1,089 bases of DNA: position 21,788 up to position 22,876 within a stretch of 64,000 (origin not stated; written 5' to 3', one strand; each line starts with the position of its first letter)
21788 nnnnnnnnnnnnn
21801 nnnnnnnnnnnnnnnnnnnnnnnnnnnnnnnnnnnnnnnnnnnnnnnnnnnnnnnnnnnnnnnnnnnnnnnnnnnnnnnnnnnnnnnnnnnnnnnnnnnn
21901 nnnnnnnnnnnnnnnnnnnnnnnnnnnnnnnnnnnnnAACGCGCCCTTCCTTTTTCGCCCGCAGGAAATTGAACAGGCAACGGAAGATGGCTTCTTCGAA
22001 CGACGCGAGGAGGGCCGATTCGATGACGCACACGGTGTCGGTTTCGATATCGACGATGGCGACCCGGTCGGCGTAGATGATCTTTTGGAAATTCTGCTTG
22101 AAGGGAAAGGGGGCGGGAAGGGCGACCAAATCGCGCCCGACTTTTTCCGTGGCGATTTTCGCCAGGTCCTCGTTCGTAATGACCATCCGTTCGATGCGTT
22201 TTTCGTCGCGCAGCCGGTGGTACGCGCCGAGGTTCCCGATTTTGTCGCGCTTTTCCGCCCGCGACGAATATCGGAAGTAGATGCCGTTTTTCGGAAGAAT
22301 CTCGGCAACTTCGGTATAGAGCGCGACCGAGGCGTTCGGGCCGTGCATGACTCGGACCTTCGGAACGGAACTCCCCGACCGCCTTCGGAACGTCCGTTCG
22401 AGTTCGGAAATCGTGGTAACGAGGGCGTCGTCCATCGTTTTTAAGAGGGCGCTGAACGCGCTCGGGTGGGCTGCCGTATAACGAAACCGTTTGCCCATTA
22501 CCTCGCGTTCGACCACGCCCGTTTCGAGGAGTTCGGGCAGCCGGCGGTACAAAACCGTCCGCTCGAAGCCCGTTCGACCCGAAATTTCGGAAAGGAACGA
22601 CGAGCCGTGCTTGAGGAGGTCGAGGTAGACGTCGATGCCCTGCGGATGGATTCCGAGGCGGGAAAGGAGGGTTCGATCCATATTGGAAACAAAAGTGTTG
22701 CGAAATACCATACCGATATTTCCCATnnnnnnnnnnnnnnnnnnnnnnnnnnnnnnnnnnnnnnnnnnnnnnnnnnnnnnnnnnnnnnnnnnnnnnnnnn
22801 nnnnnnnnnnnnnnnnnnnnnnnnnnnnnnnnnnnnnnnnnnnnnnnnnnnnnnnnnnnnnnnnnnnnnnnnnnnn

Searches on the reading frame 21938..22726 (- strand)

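Call 55: search_protein_families(library=pfam, proteins=[window:21938-22726:-], max_evalue=0.01)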
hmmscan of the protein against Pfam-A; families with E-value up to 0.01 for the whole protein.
seq(263 aa): 1 family
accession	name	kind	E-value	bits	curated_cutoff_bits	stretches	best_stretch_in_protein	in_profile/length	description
PF01978.25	TrmB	-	4.7e-10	39.6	25.6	1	21-88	1-67/68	Sugar-specific transcriptional regulator TrmB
